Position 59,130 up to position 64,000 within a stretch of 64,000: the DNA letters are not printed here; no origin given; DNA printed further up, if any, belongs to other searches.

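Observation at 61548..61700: Catalytic double-psi beta-barrel signature of a multisubunit-type RNA polymerase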

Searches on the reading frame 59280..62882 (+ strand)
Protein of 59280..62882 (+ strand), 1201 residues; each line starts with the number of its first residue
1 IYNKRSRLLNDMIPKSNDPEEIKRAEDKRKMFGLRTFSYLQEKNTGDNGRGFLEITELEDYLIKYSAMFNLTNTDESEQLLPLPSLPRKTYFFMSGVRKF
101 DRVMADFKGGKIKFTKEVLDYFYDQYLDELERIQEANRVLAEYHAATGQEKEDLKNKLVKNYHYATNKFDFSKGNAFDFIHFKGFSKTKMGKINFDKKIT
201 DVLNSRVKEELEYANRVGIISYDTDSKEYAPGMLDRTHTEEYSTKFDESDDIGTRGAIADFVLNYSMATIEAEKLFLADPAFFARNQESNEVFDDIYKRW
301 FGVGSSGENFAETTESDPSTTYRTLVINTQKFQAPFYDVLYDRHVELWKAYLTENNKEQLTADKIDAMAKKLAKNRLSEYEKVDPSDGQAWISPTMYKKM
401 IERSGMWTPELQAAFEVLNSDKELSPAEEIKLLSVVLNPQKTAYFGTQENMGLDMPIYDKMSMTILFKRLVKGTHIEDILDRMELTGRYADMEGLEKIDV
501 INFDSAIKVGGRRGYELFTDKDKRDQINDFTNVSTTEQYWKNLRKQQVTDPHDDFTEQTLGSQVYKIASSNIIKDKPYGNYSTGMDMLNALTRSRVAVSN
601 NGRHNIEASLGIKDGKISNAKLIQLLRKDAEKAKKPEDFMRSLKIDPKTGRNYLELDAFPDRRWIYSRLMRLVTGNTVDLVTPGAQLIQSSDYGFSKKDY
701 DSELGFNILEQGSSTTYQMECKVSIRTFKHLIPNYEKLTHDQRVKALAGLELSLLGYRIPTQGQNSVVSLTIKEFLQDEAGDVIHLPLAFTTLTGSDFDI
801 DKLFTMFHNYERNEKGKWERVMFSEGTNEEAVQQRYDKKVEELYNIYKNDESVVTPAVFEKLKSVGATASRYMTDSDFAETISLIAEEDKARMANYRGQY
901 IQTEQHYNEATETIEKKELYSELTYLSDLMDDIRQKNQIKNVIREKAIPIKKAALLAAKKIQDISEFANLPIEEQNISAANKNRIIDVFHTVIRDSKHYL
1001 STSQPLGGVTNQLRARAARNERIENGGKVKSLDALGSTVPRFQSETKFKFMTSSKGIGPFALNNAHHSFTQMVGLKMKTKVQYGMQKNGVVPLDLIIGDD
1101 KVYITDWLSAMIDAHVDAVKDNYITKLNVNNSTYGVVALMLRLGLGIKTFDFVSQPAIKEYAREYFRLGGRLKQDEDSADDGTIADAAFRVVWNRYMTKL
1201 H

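Call 20: find_homologous_proteins(query=window:59280-62882:+, max_evalue=0.00001)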
Query window:59280-62882:+ (1201 aa): 1 proteins with E <= 0.00001 among 8000 candidates.
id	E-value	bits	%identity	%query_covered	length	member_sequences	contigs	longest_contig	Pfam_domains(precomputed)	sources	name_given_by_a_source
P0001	9.0e-11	59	24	35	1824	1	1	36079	PF25176.3,PF08719.18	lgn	-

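Call 33: search_protein_representatives(protein=window:59280-62879:+)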
Query: 1200 residues. Proteins with E-value up to 0.001 (for the whole library): 1991; up to 1e-10: 1343; up to 1e-30: 302. The best 150 are listed.
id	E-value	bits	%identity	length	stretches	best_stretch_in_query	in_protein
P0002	0.0e+00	1891.9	70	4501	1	1-1200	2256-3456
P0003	0.0e+00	1234.9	54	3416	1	1-1058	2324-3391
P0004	0.0e+00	1160.1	48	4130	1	2-1192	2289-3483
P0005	2.2e-252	857.0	42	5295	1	27-1167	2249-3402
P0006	8.7e-252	855.0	45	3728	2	30-839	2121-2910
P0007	1.0e-244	831.6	43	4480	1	26-1177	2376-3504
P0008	3.5e-242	823.2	45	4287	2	28-828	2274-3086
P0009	8.3e-235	798.8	40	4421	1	1-1166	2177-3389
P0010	5.5e-222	756.3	40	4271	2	24-1163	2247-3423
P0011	7.4e-169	580.4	38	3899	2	28-839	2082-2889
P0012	1.3e-167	576.3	38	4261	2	28-866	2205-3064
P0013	1.0e-165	570.0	38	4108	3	124-839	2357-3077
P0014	1.7e-160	552.7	38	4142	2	29-847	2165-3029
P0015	3.5e-159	548.4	38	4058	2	20-865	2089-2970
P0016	1.4e-155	536.4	36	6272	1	20-1174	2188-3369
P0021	1.3e-149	516.6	36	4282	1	19-1175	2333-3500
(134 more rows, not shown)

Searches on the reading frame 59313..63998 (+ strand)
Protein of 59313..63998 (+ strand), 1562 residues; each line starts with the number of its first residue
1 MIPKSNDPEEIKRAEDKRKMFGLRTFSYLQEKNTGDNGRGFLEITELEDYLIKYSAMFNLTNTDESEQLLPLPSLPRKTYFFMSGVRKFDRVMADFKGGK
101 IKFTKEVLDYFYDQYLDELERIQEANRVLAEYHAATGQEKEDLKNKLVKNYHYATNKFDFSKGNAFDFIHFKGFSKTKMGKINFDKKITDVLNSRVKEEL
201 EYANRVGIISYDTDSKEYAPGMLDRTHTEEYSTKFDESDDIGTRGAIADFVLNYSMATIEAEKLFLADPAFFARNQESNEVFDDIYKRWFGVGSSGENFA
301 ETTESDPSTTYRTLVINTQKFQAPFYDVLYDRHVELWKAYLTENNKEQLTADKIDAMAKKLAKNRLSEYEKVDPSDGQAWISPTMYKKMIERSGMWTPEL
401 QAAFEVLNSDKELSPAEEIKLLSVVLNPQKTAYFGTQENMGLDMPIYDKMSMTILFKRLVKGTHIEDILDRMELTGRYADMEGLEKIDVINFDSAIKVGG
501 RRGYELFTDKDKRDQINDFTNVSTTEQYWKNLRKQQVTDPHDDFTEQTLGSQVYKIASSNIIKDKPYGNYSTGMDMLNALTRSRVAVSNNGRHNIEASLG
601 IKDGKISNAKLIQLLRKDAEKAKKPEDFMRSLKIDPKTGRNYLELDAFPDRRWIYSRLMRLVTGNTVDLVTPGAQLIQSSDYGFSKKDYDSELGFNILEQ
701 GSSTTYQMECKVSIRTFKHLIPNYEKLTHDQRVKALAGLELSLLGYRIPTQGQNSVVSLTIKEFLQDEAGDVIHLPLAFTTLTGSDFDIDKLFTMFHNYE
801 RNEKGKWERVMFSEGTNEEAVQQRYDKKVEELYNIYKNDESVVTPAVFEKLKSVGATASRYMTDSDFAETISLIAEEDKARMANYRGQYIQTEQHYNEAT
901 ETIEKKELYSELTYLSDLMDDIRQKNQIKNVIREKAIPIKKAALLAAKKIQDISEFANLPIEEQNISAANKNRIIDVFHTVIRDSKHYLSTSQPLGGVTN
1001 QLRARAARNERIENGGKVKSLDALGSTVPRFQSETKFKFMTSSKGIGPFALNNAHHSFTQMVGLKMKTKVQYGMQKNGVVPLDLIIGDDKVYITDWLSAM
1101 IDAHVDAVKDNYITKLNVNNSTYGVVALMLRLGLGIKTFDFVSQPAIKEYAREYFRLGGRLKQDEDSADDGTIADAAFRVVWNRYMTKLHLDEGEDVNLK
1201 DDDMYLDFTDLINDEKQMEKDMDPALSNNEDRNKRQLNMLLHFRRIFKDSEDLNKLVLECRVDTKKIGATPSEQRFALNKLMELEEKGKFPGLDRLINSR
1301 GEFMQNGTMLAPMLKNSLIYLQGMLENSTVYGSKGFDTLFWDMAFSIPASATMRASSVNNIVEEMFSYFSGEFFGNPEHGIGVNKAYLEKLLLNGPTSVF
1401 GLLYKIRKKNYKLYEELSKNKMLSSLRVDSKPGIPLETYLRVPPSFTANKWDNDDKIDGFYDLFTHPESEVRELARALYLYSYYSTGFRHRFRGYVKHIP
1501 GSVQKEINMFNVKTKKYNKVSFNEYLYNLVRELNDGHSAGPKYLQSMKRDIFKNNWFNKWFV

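Call 14: search_dna_similar(query=window:59313-63998:+, collection=phages, mode=protein, max_rows=30)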
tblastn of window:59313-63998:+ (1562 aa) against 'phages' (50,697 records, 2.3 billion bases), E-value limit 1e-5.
Records with a match: 114; places in all: 114; records where one place covers at least 80% of the query: 13.
Best place of each record, by identity: <60% 114.
By first word of the organism name: uncultured 53; Bacteroides 32; Bacteriophage 7; CrAssphage 7; Cellulophaga 2; Dulem 2; Caudoviricetes 2; IAS 2; crAssphage 2; Kehishuvirus 1; and 4 more.
By host as written in the record: - 70; Bacteroides intestinalis DSM 108646 25; Bacteroides cellulosilyticus 4; Homo sapiens 3; Cellulophaga baltica #14 2; Bacteroides intestinalis APC919/174 2; Bacteroides thetaiotaomicron VPI-5484 2; Bacteroides xylanisolvens APCS1/XY 2; and 4 more.
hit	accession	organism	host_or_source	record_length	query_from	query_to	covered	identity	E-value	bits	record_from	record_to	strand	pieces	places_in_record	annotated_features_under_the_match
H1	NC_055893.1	uncultured phage cr4_1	human feces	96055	10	1538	98%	27.9%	1e-123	436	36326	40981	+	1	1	hypothetical protein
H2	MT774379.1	uncultured phage cr118_1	human feces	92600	12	1562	89%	27.0%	5e-70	388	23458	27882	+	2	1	DNA helicase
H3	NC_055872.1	uncultured phage cr118_1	human feces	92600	12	1562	89%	27.0%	5e-70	388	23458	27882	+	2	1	exonuclease V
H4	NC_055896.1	uncultured phage cr113_1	human feces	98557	23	1562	88%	27.0%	3e-62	364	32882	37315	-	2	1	DprA-like DNA recombination-mediator protein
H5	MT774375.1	uncultured phage cr50_1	human feces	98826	22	1511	85%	27.4%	4e-63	403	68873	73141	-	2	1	DNA helicase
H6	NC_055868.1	uncultured phage cr50_1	human feces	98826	22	1511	85%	27.4%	4e-63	403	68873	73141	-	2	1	DNA helicase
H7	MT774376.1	uncultured phage cr55_1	human feces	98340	31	1544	86%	27.1%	6e-72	413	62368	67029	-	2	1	hypothetical protein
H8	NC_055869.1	uncultured phage cr55_1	human feces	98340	31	1544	86%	27.1%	6e-72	413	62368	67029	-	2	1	hypothetical protein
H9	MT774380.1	uncultured phage cr1_1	human feces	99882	31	1544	86%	27.0%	1e-71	412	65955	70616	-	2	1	hypothetical protein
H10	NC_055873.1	uncultured phage cr1_1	human feces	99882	31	1544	86%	27.0%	1e-71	412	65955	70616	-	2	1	hypothetical protein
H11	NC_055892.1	uncultured phage cr109_1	human feces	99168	36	1507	81%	27.6%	6e-61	358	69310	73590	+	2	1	DprA-like DNA recombination-mediator protein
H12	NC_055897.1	uncultured phage cr114_1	human feces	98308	19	1562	85%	26.0%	6e-59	336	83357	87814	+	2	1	hypothetical protein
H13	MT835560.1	Bacteriophage sp.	human fecal samples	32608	19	1558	84%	25.7%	3e-58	346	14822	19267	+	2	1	record has no annotation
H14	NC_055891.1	uncultured phage cr60_1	human feces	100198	36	1268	68%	27.1%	9e-48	309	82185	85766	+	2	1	nuclear pore complex protein-like protein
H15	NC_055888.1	uncultured phage cr52_1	human feces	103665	197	1273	58%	28.6%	2e-56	339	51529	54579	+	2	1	nuclear pore complex protein-like protein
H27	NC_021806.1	Cellulophaga phage phi14:2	Cellulophaga baltica #14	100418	14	849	54%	24.5%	2e-41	174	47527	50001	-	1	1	g066: Catalytic RNA polymerase subunit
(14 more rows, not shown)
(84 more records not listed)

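Call 15: get_annotated_region(hit=H27, flank=9000)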
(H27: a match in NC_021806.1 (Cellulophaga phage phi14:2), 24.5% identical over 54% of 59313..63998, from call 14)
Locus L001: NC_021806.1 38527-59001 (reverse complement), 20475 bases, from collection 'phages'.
description: Cellulophaga phage phi14:2, complete genome.
organism: Cellulophaga phage phi14:2 (NCBI taxid 1327990)
taxonomy: Viruses; Duplodnaviria; Heunggongvirae; Uroviricota; Caudoviricetes; Crassvirales; Steigviridae; Asinivirinae; Akihdevirus; Akihdevirus balticus
host: Cellulophaga baltica #14; source: seawater; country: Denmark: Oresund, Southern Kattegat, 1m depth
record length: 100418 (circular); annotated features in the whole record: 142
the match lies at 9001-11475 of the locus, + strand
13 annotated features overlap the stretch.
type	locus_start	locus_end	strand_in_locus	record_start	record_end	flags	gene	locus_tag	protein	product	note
CDS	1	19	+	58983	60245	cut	g069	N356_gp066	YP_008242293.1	structural protein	annotation based on experimental MS/MS proteomics analysis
misc_feature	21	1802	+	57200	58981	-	-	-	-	-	This is the location of an original feature which has been updated as of June 15 2020; g068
CDS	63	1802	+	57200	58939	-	g068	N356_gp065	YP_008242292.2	structural protein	annotation based on experimental MS/MS proteomics analysis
CDS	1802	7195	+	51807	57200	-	g067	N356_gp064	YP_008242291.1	virion structural protein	annotation based on experimental MS/MS proteomics analysis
CDS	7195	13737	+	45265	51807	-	g066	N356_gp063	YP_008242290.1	Catalytic RNA polymerase subunit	annotation based on experimental MS/MS proteomics analysis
CDS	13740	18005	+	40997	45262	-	g065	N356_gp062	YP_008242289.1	RNA polymerase accociated protein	annotation based on experimental MS/MS proteomics analysis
CDS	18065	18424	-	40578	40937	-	g064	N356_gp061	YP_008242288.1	hypothetical protein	-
CDS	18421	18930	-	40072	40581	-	g063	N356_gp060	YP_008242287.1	metallophosphatase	annotation based on sequence similarity to NCBI AFC21710, CDD cl13995, and Pfam PF12850.2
CDS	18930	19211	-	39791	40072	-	-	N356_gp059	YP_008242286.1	hypothetical protein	-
CDS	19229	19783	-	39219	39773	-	g061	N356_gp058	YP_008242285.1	hypothetical protein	-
CDS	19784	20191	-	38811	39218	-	g060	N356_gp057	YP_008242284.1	phosphoheptose isomerase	-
CDS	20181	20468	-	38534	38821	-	g059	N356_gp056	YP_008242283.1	hypothetical protein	-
CDS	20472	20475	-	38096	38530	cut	g058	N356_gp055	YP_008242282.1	hypothetical protein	-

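Call 16: get_annotated_region(hit=H1, flank=12000)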
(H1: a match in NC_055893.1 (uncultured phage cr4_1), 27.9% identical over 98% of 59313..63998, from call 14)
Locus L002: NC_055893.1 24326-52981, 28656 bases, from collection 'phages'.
description: CrAssphage cr4_1, complete genome.
organism: uncultured phage cr4_1 (NCBI taxid 2772084)
taxonomy: Viruses; Duplodnaviria; Heunggongvirae; Uroviricota; Caudoviricetes; Crassvirales; Suoliviridae; Loutivirinae; Buorbuivirus; Buorbuivirus hominis
host: -; source: human feces; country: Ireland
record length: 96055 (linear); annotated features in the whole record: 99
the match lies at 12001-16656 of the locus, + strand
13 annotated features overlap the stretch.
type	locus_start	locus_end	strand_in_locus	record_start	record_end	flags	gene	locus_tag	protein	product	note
CDS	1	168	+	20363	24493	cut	-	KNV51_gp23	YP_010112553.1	virion structural protein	gp_75524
CDS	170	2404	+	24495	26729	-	-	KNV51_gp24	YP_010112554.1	hypothetical protein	gp_75525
CDS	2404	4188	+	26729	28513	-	-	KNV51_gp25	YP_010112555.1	hypothetical protein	gp_75526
CDS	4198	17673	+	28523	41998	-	-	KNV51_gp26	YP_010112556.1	hypothetical protein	gp_75527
CDS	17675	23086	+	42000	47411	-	-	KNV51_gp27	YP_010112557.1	VOG1134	gp_75528; exonuclease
CDS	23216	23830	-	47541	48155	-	-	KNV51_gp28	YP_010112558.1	hypothetical protein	gp_75529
CDS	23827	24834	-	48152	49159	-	-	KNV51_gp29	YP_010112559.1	exonuclease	gp_75530; exonuclease, CRISPR-associated protein Cas4Csa1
CDS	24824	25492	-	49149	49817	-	-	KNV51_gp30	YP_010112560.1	DNA double-strand break repair protein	gp_75531; DNA double-strand break repair, MRE11 nuclease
CDS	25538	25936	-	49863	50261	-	-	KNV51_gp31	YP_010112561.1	Holliday junction resolvase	gp_75532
CDS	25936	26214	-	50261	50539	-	-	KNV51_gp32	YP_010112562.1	hypothetical protein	gp_75533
CDS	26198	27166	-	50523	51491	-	-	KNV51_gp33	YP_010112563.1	DNA primase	gp_75534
CDS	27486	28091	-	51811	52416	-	-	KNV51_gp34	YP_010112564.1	hypothetical protein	gp_75535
CDS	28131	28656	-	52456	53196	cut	-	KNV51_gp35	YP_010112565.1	ATP-binding protein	gp_75536; AAA domain, phage P-loop domain, flagella-related protein H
